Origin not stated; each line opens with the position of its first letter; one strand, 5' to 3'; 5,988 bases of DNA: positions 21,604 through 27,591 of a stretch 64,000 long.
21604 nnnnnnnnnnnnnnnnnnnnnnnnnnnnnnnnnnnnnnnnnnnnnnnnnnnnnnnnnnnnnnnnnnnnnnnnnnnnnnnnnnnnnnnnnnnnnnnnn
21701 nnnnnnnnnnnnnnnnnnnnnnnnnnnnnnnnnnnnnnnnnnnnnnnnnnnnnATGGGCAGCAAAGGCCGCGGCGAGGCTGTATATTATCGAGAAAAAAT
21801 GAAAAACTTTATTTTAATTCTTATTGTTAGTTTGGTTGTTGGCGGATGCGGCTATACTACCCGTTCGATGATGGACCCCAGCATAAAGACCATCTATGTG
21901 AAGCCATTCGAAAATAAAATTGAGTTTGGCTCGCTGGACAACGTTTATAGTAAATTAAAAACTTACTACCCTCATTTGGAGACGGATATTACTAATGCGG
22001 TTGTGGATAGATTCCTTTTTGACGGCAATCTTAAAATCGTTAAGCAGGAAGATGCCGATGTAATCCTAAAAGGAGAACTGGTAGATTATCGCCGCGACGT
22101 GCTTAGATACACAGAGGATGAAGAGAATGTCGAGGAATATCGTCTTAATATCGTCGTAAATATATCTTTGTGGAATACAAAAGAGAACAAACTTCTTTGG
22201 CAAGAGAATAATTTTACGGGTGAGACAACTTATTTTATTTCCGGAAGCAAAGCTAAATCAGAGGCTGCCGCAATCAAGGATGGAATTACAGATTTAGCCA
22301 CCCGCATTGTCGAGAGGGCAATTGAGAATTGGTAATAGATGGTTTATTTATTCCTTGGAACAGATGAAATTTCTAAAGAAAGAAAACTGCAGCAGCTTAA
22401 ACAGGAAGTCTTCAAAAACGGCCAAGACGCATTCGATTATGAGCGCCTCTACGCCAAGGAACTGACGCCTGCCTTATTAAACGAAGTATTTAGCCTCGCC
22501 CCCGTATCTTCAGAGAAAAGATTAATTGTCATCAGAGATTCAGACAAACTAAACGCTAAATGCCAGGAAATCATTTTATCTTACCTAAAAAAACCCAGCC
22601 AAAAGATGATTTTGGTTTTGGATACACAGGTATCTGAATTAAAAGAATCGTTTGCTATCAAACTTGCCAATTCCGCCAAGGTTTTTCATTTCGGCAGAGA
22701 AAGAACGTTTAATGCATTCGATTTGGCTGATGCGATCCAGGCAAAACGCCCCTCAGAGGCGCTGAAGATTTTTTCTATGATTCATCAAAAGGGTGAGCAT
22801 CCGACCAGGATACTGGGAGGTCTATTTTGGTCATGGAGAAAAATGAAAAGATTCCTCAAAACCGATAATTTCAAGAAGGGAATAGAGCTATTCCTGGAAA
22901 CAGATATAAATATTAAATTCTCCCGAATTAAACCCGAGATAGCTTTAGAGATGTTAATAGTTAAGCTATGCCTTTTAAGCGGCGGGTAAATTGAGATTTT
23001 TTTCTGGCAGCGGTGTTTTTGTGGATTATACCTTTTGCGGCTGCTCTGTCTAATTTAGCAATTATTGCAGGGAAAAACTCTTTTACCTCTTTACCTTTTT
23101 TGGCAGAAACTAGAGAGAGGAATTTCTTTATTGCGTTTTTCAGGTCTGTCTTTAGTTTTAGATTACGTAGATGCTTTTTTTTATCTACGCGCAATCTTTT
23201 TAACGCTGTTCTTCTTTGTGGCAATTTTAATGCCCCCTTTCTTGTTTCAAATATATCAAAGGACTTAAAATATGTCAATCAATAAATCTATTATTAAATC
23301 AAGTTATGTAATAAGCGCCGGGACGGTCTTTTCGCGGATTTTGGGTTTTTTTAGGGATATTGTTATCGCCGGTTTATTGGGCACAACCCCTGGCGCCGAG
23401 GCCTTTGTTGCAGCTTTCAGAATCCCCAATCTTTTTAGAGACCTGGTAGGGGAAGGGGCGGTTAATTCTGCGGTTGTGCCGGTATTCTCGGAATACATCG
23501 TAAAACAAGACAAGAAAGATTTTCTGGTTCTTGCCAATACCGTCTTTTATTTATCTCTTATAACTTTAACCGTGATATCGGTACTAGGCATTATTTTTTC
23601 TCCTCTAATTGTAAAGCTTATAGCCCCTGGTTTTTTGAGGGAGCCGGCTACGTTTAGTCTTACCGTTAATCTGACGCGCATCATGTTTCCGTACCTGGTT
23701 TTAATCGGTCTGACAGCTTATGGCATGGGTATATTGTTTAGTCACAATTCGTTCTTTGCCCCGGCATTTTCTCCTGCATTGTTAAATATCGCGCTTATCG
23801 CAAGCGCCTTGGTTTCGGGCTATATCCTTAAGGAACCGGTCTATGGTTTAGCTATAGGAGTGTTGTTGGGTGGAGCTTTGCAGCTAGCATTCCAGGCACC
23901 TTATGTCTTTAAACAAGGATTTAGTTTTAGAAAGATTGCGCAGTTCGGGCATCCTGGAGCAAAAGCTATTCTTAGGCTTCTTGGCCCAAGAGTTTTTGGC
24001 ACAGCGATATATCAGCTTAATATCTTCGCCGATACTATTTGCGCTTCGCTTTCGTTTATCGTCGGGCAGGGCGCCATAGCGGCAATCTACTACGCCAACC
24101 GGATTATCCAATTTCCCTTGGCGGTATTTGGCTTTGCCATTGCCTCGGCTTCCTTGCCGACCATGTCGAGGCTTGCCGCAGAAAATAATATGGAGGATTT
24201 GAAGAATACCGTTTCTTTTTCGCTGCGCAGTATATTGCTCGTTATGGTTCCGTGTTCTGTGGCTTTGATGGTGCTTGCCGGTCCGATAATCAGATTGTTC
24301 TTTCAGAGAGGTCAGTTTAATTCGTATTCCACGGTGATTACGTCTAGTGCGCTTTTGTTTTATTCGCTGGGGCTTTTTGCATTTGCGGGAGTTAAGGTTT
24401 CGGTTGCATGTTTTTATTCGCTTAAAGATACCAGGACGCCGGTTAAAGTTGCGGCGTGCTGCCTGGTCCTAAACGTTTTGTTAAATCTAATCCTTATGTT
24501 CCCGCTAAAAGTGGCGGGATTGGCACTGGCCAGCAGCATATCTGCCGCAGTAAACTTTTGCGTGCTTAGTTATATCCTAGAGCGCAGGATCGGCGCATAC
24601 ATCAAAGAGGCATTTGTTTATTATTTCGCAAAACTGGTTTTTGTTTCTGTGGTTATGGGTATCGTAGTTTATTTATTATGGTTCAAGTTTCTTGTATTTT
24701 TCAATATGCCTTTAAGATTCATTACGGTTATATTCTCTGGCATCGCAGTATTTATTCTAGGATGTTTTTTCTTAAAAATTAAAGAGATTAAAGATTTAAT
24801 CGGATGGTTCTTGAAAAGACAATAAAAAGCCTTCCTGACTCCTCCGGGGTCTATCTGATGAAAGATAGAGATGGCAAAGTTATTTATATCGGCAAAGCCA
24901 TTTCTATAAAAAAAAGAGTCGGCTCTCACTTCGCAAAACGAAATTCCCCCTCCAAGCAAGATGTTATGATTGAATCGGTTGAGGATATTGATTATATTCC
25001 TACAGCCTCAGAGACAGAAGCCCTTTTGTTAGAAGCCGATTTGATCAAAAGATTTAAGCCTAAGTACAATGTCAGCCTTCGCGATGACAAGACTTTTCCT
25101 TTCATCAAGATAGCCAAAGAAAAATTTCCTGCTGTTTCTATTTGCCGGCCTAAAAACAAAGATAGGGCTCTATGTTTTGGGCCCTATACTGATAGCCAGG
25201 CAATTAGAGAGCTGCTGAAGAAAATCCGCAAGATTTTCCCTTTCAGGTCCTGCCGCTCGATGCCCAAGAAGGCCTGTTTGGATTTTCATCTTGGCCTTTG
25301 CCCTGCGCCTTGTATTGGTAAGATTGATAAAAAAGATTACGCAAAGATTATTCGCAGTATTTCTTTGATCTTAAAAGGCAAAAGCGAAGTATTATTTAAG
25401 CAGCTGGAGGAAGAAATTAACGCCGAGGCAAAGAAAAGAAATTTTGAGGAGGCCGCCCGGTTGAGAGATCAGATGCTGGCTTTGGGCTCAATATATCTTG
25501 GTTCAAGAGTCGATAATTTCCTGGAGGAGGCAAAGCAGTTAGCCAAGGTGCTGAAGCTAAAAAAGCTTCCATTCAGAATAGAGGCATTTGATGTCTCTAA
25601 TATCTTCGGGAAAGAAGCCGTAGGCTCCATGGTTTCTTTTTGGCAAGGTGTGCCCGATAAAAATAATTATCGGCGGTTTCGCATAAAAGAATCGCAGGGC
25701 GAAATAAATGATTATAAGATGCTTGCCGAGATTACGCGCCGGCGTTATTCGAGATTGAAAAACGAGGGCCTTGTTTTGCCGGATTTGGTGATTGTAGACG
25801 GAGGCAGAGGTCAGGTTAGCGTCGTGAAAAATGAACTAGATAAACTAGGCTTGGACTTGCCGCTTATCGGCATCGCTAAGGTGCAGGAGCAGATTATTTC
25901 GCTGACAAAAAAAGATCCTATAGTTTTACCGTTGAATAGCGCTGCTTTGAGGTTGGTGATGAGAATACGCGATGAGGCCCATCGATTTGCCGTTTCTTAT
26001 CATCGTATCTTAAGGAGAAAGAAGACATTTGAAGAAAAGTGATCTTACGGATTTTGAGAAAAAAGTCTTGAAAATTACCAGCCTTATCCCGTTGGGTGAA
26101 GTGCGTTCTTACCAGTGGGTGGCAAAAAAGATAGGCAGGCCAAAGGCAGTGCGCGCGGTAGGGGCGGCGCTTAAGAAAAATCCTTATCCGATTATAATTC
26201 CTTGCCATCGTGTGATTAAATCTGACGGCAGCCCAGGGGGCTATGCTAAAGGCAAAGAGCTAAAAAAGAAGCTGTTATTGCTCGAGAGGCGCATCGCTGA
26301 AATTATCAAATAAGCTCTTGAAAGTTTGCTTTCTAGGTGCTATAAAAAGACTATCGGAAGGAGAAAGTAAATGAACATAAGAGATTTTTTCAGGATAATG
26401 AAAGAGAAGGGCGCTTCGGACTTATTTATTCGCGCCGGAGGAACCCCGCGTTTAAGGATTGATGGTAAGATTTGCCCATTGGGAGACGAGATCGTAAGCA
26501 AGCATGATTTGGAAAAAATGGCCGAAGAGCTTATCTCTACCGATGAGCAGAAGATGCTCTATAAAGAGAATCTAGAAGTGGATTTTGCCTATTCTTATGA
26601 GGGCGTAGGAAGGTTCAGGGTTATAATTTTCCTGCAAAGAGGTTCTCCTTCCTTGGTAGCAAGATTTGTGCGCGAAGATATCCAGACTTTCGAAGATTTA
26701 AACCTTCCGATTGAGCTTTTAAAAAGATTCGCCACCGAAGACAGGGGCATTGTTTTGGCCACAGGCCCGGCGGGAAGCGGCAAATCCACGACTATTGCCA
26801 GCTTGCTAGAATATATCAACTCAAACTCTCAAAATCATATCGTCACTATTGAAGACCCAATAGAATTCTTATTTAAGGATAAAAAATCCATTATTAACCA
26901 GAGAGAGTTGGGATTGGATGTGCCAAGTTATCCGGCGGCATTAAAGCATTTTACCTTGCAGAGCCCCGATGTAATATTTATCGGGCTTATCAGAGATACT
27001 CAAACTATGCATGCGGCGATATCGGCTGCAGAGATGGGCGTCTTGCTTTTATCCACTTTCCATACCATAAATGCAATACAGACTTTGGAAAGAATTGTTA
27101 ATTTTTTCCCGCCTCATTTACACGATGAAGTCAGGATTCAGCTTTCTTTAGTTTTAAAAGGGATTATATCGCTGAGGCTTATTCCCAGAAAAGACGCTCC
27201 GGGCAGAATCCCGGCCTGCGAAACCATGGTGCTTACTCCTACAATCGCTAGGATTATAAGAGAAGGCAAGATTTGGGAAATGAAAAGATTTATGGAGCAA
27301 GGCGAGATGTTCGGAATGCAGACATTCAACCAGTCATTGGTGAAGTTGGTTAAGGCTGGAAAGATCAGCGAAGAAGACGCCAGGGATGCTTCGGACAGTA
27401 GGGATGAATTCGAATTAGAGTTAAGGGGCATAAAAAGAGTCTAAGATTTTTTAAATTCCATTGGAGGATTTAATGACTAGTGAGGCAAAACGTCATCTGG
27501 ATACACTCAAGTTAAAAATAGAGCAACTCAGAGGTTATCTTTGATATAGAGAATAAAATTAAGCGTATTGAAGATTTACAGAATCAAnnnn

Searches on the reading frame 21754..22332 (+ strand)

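Call 52: search_protein_families(library=pfam, proteins=[window:21754-22332:+], max_evalue=0.00001)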
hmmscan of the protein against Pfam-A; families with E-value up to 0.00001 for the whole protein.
window:21754-22332:+ (193 aa): 1 family
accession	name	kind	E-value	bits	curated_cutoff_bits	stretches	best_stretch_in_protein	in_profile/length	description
PF04390.17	LptE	-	4.9e-15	56.7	23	1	44-188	1-117/118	Lipopolysaccharide-assembly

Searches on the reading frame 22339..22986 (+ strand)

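Call 52: search_protein_families(library=pfam, proteins=[window:22339-22986:+], max_evalue=0.00001)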
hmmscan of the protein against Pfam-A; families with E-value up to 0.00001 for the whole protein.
window:22339-22986:+ (216 aa): 2 families
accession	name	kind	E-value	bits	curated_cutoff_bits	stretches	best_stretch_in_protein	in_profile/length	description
PF21694.2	DNA_pol3_delta_C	-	4.4e-10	40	27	0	125-166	3-44/121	DNA polymerase III delta subunit, C-terminal domain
PF06144.19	DNA_pol3_delta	-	1.8e-08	34.8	21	1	3-117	1-122/124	DNA polymerase III, delta subunit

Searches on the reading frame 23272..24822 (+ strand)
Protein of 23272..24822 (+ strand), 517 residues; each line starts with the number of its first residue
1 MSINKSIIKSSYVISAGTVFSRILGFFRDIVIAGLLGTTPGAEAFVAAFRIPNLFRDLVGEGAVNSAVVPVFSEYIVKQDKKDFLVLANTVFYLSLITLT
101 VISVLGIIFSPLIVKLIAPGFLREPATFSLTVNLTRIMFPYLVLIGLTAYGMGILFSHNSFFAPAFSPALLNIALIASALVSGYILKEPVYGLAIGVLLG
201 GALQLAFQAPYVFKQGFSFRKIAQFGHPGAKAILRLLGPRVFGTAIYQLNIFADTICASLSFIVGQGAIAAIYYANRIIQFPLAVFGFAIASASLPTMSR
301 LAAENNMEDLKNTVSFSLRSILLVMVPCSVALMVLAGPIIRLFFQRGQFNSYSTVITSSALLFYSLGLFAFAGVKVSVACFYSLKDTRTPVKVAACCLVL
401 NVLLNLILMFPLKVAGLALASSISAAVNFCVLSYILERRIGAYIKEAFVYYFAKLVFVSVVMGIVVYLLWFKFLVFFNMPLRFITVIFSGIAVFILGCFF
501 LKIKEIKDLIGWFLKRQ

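Call 52: search_protein_families(library=pfam, proteins=[window:23272-24822:+], max_evalue=0.00001)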
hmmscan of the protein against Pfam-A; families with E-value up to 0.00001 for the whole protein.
window:23272-24822:+ (517 aa): 2 families
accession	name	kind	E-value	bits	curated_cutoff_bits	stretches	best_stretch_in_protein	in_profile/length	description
PF03023.19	MurJ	-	1.1e-117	393.9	27.4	1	32-474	1-437/451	Lipid II flippase MurJ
PF01554.23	MatE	-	7.7e-13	48.9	24.9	1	245-407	7-161/161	MatE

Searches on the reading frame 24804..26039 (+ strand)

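Call 52: search_protein_families(library=pfam, proteins=[window:24804-26039:+], max_evalue=0.00001)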
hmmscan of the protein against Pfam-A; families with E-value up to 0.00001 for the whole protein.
window:24804-26039:+ (412 aa): 2 families
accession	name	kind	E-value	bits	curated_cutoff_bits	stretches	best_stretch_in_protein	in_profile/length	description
PF08459.17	UvrC_RNaseH_dom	-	5.1e-51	173.1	22.3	1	248-397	2-159/159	UvrC RNAse H endonuclease domain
PF01541.30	GIY-YIG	-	5e-12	46.4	22.6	1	14-89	2-78/78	GIY-YIG catalytic domain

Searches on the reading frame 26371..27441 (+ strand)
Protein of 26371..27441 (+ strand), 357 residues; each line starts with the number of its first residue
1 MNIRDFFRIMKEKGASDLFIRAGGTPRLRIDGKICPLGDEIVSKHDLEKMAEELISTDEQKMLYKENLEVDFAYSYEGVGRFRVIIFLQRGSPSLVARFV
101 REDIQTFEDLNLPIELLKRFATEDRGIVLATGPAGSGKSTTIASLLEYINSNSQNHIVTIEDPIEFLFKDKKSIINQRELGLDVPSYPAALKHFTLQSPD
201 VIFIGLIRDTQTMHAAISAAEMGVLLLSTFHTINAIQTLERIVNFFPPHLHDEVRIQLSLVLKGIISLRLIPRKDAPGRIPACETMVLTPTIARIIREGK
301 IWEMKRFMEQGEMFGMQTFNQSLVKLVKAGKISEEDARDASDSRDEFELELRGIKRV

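Call 52: search_protein_families(library=pfam, proteins=[window:26371-27441:+], max_evalue=0.00001)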
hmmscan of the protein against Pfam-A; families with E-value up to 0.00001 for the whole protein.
window:26371-27441:+ (357 aa): 1 family
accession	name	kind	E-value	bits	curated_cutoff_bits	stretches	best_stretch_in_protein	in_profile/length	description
PF00437.27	T2SSE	-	3.5e-32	111.9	24.9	1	113-274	130-281/370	Type II/IV secretion system protein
